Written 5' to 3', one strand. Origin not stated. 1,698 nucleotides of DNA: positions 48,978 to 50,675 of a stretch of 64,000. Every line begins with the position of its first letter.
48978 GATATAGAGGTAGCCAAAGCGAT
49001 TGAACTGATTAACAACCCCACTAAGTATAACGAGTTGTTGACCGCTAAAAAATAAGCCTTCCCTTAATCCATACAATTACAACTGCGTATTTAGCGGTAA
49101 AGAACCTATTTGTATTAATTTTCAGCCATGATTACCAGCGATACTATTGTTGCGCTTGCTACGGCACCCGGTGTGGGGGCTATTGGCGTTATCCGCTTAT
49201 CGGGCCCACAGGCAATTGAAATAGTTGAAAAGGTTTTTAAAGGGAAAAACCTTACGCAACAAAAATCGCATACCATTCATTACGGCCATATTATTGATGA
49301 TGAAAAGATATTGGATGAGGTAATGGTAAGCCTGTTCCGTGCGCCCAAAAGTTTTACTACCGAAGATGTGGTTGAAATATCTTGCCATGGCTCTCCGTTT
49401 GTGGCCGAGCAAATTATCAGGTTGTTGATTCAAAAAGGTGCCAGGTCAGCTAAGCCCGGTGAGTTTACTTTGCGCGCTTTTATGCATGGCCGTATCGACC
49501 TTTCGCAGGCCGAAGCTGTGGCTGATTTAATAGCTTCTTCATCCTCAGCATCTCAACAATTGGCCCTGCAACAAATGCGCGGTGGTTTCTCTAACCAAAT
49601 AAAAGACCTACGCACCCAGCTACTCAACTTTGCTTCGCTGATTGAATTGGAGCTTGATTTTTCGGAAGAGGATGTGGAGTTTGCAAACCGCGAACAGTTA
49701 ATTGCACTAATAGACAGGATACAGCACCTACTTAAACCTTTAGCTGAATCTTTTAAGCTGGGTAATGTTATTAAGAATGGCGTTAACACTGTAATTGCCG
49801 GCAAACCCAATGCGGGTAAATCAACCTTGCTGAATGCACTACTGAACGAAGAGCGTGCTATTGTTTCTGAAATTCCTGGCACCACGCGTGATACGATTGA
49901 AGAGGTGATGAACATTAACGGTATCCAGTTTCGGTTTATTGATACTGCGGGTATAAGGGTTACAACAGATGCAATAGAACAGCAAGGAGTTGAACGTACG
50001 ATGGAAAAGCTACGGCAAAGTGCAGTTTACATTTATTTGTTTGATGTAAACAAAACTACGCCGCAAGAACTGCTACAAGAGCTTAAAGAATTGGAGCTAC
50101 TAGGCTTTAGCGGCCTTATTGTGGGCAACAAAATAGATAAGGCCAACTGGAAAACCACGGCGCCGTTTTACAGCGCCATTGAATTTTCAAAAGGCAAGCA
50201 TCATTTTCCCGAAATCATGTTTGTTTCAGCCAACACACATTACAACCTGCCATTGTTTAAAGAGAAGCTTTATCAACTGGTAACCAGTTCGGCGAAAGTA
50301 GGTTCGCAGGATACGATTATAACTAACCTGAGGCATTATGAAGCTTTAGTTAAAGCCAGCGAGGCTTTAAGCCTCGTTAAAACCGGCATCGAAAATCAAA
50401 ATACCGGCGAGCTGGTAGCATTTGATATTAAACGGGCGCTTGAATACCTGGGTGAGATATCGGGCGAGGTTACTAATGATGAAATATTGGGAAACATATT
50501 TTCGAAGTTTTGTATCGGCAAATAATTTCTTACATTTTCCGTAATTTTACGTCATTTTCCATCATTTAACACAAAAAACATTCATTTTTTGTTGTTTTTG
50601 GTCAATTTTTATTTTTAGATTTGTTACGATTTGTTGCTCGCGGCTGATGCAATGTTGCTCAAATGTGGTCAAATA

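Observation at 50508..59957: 9.4-kb integrative element inserted in the last 18 bp of mnmE, the target used by SGI1-family islands in a different phylum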

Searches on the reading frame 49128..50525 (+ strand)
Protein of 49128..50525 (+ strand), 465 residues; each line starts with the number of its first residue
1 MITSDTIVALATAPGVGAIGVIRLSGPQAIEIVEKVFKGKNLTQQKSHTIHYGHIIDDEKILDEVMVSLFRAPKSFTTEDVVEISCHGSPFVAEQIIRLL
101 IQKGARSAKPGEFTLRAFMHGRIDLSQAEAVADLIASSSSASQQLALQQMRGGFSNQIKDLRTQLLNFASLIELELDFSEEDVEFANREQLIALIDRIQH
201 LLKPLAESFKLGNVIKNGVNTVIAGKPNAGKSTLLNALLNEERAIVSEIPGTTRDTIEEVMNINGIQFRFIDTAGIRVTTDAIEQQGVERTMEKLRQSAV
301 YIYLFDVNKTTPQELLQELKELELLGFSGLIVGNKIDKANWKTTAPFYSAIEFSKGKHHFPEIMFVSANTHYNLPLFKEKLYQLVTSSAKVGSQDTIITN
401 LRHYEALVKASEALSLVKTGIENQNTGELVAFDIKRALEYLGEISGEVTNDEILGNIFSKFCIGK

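Call 6: search_protein_families(library=pfam, max_evalue=0.01, proteins=[window:49128-50525:+])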
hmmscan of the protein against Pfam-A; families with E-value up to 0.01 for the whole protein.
window:49128-50525:+ (465 aa): 14 families
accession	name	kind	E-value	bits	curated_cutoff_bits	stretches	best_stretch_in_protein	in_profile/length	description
PF12631.12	MnmE_helical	-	1.7e-50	172.5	40.1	1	125-462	1-211/211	MnmE helical domain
PF10396.14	TrmE_N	-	7.5e-45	152.4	29.8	1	6-122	1-117/117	GTP-binding protein TrmE N-terminus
PF01926.29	MMR_HSR1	-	1.5e-25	89.9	21.9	1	221-322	2-99/113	50S ribosome-binding GTPase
PF02421.24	FeoB_N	-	4.9e-09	36.3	27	1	221-340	3-119/156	Ferrous iron transport protein B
PF00025.27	Arf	-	1.4e-05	25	22.3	1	218-373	14-162/174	ADP-ribosylation factor family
PF00350.29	Dynamin_N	-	3.2e-05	24.4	27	1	222-254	2-34/168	Dynamin family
PF02492.25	cobW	-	0.00024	21.2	20.7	0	257-342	74-159/180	CobW/HypB/UreG, nucleotide-binding domain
PF03193.22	RsgA_GTPase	-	0.00034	20.9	30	1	211-252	100-140/174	RsgA GTPase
PF00009.33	GTP_EFTU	-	0.00085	19.4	26.5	0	218-247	3-32/188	Elongation factor Tu GTP binding domain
PF00005.33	ABC_tran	-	0.0017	19.4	25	1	215-286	8-67/137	ABC transporter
PF00625.27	Guanylate_kin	-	0.0023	18.1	25.2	0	221-273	5-56/182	Guanylate kinase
PF09818.15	ABC_ATPase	-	0.0029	17.1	23.2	1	212-257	74-115/283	P-loop domain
PF13555.12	AAA_29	-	0.0039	17.3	27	0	216-239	21-43/61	P-loop containing region of AAA domain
PF01571.26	GCV_T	-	0.0098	15.6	25.6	0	18-106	137-214/255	Aminomethyltransferase folate-binding domain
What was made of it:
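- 49128..50525 (+): mnmE (tRNA modification GTPase), the target gene. Its last 7 bases are now supplied by the element. Pfam TrmE_N, MnmE_helical and MMR_HSR1 (call 6).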

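Call 11: find_related_loci(query=window:49128-50525:+, collection=genome_contigs, flank=10000)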
Query window:49128-50525:+ (465 aa) in genome_contigs; peptide patterns used: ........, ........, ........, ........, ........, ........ (x = any residue, [..] = any of these).
599 stretches matched a pattern (row limit reached: there are more); 580 encode a relative of the query (tblastn E <= 1e-3); the best 80 are kept; 80 distinct loci.
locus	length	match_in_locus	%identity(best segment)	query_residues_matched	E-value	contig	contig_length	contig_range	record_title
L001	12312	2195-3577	80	1-465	0e+0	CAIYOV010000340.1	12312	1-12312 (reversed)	MAG: uncultured Bacteroidetes bacterium isolate LJ_bin-3609 genome assembly, contig: bin-3609:340/556, whole genome shot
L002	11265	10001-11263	90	1-421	0e+0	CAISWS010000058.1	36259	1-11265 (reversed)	MAG: uncultured Bacteroidetes bacterium isolate AM3_bin-0905 genome assembly, contig: bin-0905:058/527, whole genome sho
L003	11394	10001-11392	74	1-463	0e+0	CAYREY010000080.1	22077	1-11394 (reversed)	MAG TPA_asm: uncultured Chitinophaga sp. isolate SRP285395_co1_464 genome assembly, contig: NODE_3537_length_22077_cov_2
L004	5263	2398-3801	72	1-465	0e+0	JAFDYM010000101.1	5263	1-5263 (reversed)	MAG: Bacteroidetes bacterium isolate SZAS-55 CK_MAG-10__101__length-5263, whole genome shotgun sequence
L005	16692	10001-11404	72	1-465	0e+0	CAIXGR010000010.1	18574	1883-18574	MAG: uncultured Bacteroidetes bacterium isolate VK_bin-4331 genome assembly, contig: bin-4331:10/97, whole genome shotgu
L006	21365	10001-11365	62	1-465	0e+0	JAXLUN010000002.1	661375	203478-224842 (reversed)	MAG: Chitinophagales bacterium isolate STL-BAC31 C1.111.fa-2, whole genome shotgun sequence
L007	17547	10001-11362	62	1-465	0e+0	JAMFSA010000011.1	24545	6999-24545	MAG: Mucilaginibacter xinganensis isolate NGEE_A_bin37 k127_96876, whole genome shotgun sequence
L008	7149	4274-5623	62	6-465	0e+0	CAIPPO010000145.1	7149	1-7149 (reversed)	MAG: uncultured Mucilaginibacter sp. isolate AM-lipid-02-D3_bin-0192 genome assembly, contig: bin-0192:145/237, whole ge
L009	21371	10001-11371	61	1-465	0e+0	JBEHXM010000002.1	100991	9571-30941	MAG: Bacteroidota bacterium isolate ES1.bin.73 NODE_213_length_100991_cov_4.950095, whole genome shotgun sequence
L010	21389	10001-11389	61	1-465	0e+0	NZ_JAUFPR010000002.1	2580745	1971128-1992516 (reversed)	Mucilaginibacter aquaedulcis strain CECT 8102 soapdenovo_K_105_2, whole genome shotgun sequence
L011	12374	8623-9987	61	5-465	2e-180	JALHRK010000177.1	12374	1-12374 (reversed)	MAG: Saprospiraceae bacterium isolate maxbin.128_sub c_000000019116, whole genome shotgun sequence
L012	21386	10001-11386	61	1-465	2e-180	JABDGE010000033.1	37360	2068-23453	MAG: Bacteroidetes bacterium isolate BWOrgControl_Nextera16_MAG5 3300021002.a:Ga0206808_1042, whole genome shotgun seque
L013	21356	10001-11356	61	1-465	5e-179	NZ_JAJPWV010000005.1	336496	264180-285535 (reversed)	Mucilaginibacter roseus strain LMG 28454 Contig005, whole genome shotgun sequence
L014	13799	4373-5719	61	3-465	7e-179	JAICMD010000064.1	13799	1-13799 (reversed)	MAG: Mucilaginibacter sp. isolate LS_ISSM_2_bin.109 k141_3250274_length_13799_cov_8.0000, whole genome shotgun sequence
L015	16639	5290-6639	61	3-465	1e-178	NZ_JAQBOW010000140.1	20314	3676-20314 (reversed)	MAG: Mucilaginibacter sp. isolate RYN_331 scaffold_117624, whole genome shotgun sequence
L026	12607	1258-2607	61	3-465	2e-177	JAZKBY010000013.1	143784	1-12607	MAG: Bacteroidota bacterium isolate ADI_H3L2_122-bin011 ADIH3L2_B011_0_000000000013, whole genome shotgun sequence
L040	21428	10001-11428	60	4-465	1e-175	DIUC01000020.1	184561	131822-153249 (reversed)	MAG TPA_asm: Saprospiraceae bacterium UBA6168 UBA6168_contig_15211, whole genome shotgun sequence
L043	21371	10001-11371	59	4-465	7e-175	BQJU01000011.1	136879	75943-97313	MAG: Saprospiraceae bacterium DHS20C18 DNA, sequence011, whole genome shotgun sequence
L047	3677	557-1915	59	4-465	0e+0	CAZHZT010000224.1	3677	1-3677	MAG TPA_asm: uncultured Saprospiraceae bacterium isolate SRP141376_co5_174 genome assembly, contig: NODE_56516_length_36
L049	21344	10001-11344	58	5-465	4e-174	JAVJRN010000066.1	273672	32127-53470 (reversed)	MAG: Cyclobacteriaceae bacterium isolate D1-CHI-25 k141_41807, whole genome shotgun sequence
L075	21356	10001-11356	58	1-465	8e-168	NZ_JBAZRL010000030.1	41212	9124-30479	MAG: Pedobacter sp. isolate SO_2017_GW1_147 NODE_4475_length_41212_cov_1.090057_OW334_2017, whole genome shotgun sequenc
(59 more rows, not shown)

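Call 26: search_protein_families(library=pfam, max_evalue=0.001, proteins=[L049:13031-14047:+, L049:14753-15778:+, L049:15782-17605:+, L049:18145-21171:+, L040:13184-13987:+, L040:14796-15731:+, L040:16285-16932:+, L040:16992-17636:+, L026:4026-5051:+, L026:6387-7385:+])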
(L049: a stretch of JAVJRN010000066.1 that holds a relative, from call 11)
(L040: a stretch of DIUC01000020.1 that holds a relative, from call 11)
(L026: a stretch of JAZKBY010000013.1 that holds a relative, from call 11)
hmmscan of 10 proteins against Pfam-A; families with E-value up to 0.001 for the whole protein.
L049:13031-14047:+ (338 aa): 1 family
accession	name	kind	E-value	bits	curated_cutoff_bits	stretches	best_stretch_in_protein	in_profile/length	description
PF20322.3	DUF6617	-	1.4e-06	28.1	27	1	26-227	23-206/316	Family of unknown function (DUF6617)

L049:14753-15778:+ (341 aa): 1 family
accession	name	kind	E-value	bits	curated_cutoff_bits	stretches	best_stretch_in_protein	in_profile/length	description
PF08800.15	BT4734-like_N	-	6.4e-21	75.3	22.4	1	221-335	5-133/134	BT4734-like, N-terminal domain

L049:15782-17605:+ (607 aa): 2 families
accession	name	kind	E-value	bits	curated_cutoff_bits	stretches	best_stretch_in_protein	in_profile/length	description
PF13148.11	DUF3987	-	1.2e-57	196.2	27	1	185-522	3-363/364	Protein of unknown function (DUF3987)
PF08707.16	PriCT_2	-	7.5e-15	55.5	22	1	49-115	9-77/77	Primase C terminal 2 (PriCT-2)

L049:18145-21171:+ (1008 aa): 4 families
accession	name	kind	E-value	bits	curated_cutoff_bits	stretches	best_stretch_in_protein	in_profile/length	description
PF07669.17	Eco57I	-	1.7e-41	142.6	25.3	1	440-637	1-171/171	Eco57I restriction-modification methylase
PF02384.22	N6_Mtase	-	1.5e-12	47.9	20.4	1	346-658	24-237/311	N-6 DNA Methylase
PF04313.20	HSDR_N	-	4e-11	43.6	25.1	1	64-132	121-193/198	Type I restriction enzyme R protein N terminus (HSDR_N)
PF20473.4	MmeI_Mtase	-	1.6e-10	41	27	1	375-562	16-161/259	MmeI, DNA-methyltransferase domain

L040:13184-13987:+ (267 aa): 0 families

L040:14796-15731:+ (311 aa): 0 families

L040:16285-16932:+ (215 aa): 0 families

L040:16992-17636:+ (214 aa): 0 families

L026:4026-5051:+ (341 aa): 0 families

L026:6387-7385:+ (332 aa): 1 family
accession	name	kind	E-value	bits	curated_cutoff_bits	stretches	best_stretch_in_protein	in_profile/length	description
PF05144.20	Phage_CRI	-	1.5e-08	35.1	21.7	1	67-196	61-218/232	Replication-associated protein G2P N-terminal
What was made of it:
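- Closest known: Bacteroides mobilisable elements NBU1/NBU2 and Tn4555. Same: Relatives at mnmE carry a primase or replication-type gene (BT4734-like primase, DUF3987; call 26).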

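Call 34: find_encoding_contigs(protein=window:49128-50525:+, flank=10000, max_places=10)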
Protein window:49128-50525:+ (465 aa): 11 contigs read that carry it; 6 places shown.
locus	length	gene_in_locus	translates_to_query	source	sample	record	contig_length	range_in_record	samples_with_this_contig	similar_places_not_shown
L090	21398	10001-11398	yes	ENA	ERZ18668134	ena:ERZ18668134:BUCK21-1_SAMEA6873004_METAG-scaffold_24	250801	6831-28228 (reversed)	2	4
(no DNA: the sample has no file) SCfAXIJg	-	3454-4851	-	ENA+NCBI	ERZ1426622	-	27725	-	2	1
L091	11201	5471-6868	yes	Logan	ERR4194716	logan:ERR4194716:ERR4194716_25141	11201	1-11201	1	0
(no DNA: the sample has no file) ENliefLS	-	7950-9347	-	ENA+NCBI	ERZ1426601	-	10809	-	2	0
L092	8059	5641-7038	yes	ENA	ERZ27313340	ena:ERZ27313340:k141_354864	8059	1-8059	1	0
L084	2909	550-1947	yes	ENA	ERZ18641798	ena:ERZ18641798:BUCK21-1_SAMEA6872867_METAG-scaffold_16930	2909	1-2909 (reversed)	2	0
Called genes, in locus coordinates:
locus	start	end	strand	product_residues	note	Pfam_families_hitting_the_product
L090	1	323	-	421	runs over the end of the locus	PF02403:Seryl_tRNA_N, PF00587:tRNA-synt_2b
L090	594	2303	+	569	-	PF07498:Rho_N, PF07497:Rho_RNA_bind, PF00006:ATP-synt_ab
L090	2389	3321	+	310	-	PF00535:Glycos_transf_2, PF13641:Glyco_tranf_2_3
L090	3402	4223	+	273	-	PF00535:Glycos_transf_2, PF10111:Glyco_tranf_2_2, PF13641:Glyco_tranf_2_3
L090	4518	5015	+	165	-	PF00825:Ribonuclease_P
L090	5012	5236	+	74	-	PF01809:YidD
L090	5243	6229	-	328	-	PF14226:DIOX_N, PF03171:2OG-FeII_Oxy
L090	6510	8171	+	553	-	PF00595:PDZ, PF13180:PDZ_2, PF14685:PDZ_Tricorn (faint), PF17820:PDZ_6, PF03572:Peptidase_S41, PF28547:CHD_PDZ-protease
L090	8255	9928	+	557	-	PF00595:PDZ, PF13180:PDZ_2, PF17820:PDZ_6, PF03572:Peptidase_S41, PF28547:CHD_PDZ-protease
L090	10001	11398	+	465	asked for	PF10396:TrmE_N, PF12631:MnmE_helical, PF00025:Arf (faint), PF01926:MMR_HSR1, PF02421:FeoB_N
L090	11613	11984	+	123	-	PF12728:HTH_17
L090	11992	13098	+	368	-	PF17293:Arm-DNA-bind_5 (weak), PF13102:Phage_int_SAM_5, PF00589:Phage_integrase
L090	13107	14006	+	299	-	-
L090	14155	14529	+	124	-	PF12728:HTH_17 (weak)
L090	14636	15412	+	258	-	-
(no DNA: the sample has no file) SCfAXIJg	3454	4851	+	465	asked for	PF10396:TrmE_N, PF12631:MnmE_helical, PF00025:Arf (faint), PF01926:MMR_HSR1, PF02421:FeoB_N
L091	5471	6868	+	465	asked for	PF10396:TrmE_N, PF12631:MnmE_helical, PF00025:Arf (faint), PF01926:MMR_HSR1, PF02421:FeoB_N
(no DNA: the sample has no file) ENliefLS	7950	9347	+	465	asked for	PF10396:TrmE_N, PF12631:MnmE_helical, PF00025:Arf (faint), PF01926:MMR_HSR1, PF02421:FeoB_N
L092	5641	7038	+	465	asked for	PF10396:TrmE_N, PF12631:MnmE_helical, PF00025:Arf (faint), PF01926:MMR_HSR1, PF02421:FeoB_N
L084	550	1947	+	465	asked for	PF10396:TrmE_N, PF12631:MnmE_helical, PF00025:Arf (faint), PF01926:MMR_HSR1, PF02421:FeoB_N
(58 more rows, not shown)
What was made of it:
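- A different element occupies the site in a contig encoding the identical MnmE protein (call 34, ENliefLS). The same site carries a different element in a contig that encodes the identical MnmE (call 34).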

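Call 77: search_protein_families(library=pfam, max_evalue=0.001, proteins=[L075:11662-13302:-, L047:2724-3134:+, L043:11463-12095:+, L043:12001-12861:+, L043:13482-14945:+, L043:14891-16057:+, L043:17238-19619:+, L010:12419-13924:+, L010:15971-18493:-, L010:18566-19810:+])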
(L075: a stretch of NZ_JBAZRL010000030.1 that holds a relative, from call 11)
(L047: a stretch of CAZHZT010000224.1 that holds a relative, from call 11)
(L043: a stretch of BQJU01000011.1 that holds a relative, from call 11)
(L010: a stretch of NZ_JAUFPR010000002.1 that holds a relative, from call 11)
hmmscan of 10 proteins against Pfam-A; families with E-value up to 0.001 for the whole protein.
L075:11662-13302:- (546 aa): 0 families

L047:2724-3134:+ (136 aa): 3 families
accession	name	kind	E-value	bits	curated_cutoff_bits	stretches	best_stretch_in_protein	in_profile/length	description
PF01844.29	HNH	-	2.5e-13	50.4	21.4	1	21-67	1-46/47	HNH endonuclease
PF14279.12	HNH_5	-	2.4e-08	34.2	27.5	1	21-73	1-51/56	HNH endonuclease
PF02945.21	Endonuclease_7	-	0.00034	20.9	23.6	1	9-67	14-65/82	Recombination endonuclease VII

L043:11463-12095:+ (210 aa): 1 family
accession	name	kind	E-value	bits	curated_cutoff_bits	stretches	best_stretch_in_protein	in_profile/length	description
PF13338.12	AbiEi_4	-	1.7e-06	28.5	25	1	21-53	19-49/49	Transcriptional regulator, AbiEi antitoxin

L043:12001-12861:+ (286 aa): 1 family
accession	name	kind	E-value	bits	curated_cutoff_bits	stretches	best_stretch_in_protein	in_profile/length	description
PF08843.17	AbiEii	-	4.2e-18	66.6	22.5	1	60-218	2-170/238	Nucleotidyl transferase AbiEii toxin, Type IV TA system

L043:13482-14945:+ (487 aa): 4 families
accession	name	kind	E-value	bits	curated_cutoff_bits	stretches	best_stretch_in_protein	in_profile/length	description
PF02384.22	N6_Mtase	-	1.8e-61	208.6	20.4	1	156-453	2-304/311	N-6 DNA Methylase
PF07669.17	Eco57I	-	3.1e-10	40.9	25.3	1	275-367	63-165/171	Eco57I restriction-modification methylase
PF12161.14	HsdM_N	-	9e-07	30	24.5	1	9-108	5-100/135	HsdM N-terminal domain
PF20473.4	MmeI_Mtase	-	5.7e-05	22.8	27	0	202-261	22-86/259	MmeI, DNA-methyltransferase domain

L043:14891-16057:+ (388 aa): 1 family
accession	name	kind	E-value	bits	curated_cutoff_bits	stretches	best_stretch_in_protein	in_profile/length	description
PF01420.25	Methylase_S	-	6.1e-46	157.1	22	2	24-174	6-162/168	Type I restriction modification DNA specificity domain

L043:17238-19619:+ (793 aa): 7 families
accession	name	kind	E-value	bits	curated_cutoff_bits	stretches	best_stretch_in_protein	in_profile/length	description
PF04851.21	ResIII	-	5.3e-39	134.2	22.5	1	159-331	3-164/164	Type III restriction enzyme, res subunit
PF08463.15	EcoEI_R_C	-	2.7e-30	106.1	24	1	634-788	2-163/163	EcoEI R protein C-terminal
PF18766.7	SWI2_SNF2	-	1.5e-17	64.4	26.7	1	163-366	1-192/221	SWI2/SNF2 ATPase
PF00270.35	DEAD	-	9.9e-11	42.1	26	1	164-333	4-164/167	DEAD/DEAH box helicase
PF00271.37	Helicase_C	-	3.5e-08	34.1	23.5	1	415-522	6-108/110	Helicase conserved C-terminal domain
PF04313.20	HSDR_N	-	2.3e-06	28.1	25.1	0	50-108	127-194/198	Type I restriction enzyme R protein N terminus (HSDR_N)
PF13588.12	HSDR_N_2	-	3.7e-05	24.2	25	0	46-110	38-100/110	Type I restriction enzyme R protein N terminus (HSDR_N)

L010:12419-13924:+ (501 aa): 3 families
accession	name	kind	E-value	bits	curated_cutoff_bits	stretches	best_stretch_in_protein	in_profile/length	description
PF06039.21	Mqo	-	1.5e-229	763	27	1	11-496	3-489/489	Malate:quinone oxidoreductase (Mqo)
PF01266.30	DAO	-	6.5e-07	29.6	27.9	1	12-257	1-213/353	FAD dependent oxidoreductase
PF01494.25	FAD_binding_3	-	2.4e-05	24.2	22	1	191-264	103-173/349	FAD binding domain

L010:15971-18493:- (840 aa): 7 families
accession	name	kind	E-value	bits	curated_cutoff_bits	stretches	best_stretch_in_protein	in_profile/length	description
PF08448.16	PAS_4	-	1e-32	113.1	23.1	3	201-308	4-109/110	PAS fold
PF02518.31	HATPase_c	-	1.2e-28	100.2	26.4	1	730-839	2-110/111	Histidine kinase-, DNA gyrase B-, and HSP90-like ATPase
PF08447.18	PAS_3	-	1.9e-19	70.1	25.6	2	107-167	29-89/89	PAS fold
PF00989.32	PAS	-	9.4e-19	67.9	22.6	1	194-304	3-113/113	PAS fold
PF13426.13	PAS_9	-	4.1e-15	56.4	27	1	210-306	9-103/103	PAS domain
PF00512.31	HisKA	-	1.9e-12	47.5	26.9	1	620-685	2-64/66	His Kinase A (phospho-acceptor) domain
PF13188.13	PAS_8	-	1.8e-11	43.9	21.8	1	194-241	3-50/65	PAS domain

L010:18566-19810:+ (414 aa): 3 families
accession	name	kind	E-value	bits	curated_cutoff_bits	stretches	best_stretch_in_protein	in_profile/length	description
PF14307.12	Glyco_tran_WbsX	-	1.1e-50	173.5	25.1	1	53-408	2-350/350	Glycosyltransferase WbsX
PF16317.11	Glyco_hydro_99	-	2.4e-06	27.4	33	0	105-222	67-162/341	Glycosyl hydrolase family 99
PF03659.20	Glyco_hydro_71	-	0.00062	19.1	34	0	136-231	41-114/375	Glycosyl hydrolase family 71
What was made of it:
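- Tried and rejected: Housekeeping genes lie between it and mnmE (call 77).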

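Call 105: search_protein_families(library=pfam, alignment_id=A5, max_evalue=0.00001)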
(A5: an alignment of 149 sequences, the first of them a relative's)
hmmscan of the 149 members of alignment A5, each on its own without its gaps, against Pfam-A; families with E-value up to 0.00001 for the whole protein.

A. member 1, L017:13195-14244:+ (349 aa): 2 families
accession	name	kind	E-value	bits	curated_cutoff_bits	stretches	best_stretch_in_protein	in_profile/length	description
PF06250.17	YhcG_C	-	1.9e-54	184.2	32.5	1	191-343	1-153/157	YhcG PDDEXK nuclease domain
PF17761.7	DUF1016_N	-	2.3e-43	148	32.8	1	13-167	1-137/137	DUF1016 N-terminal domain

B. families by the number of members that match (of 149 scanned): 89 families (the first 25 are shown)
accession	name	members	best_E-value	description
PF13155.12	Toprim_2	6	6.9e-13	Toprim-like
PF04851.21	ResIII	5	2.5e-22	Type III restriction enzyme, res subunit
PF00271.37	Helicase_C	5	5.8e-19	Helicase conserved C-terminal domain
PF13148.11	DUF3987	4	5.6e-67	Protein of unknown function (DUF3987)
PF09588.16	YqaJ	4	6.1e-25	YqaJ-like viral recombinase domain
PF13481.12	AAA_25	4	1.7e-18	AAA domain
PF01807.25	Zn_ribbon_DnaG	4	6.3e-07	CHC2 zinc finger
PF20322.3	DUF6617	3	8.4e-146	Family of unknown function (DUF6617)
PF08800.15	BT4734-like_N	3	2.9e-36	BT4734-like, N-terminal domain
PF12728.13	HTH_17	3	4.3e-13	Helix-turn-helix domain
PF00270.35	DEAD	3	7.3e-13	DEAD/DEAH box helicase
PF13476.12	AAA_23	3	1.9e-11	AAA domain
PF02463.25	SMC_N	3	3.8e-08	RecF/RecN/SMC N terminal domain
PF12843.12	QSregVF_b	3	1.7e-06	Putative quorum-sensing-regulated virulence factor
PF00144.29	Beta-lactamase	2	1.7e-59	Beta-lactamase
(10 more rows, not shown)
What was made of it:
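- Two related elements carry a canonical Relaxase domain (call 105).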
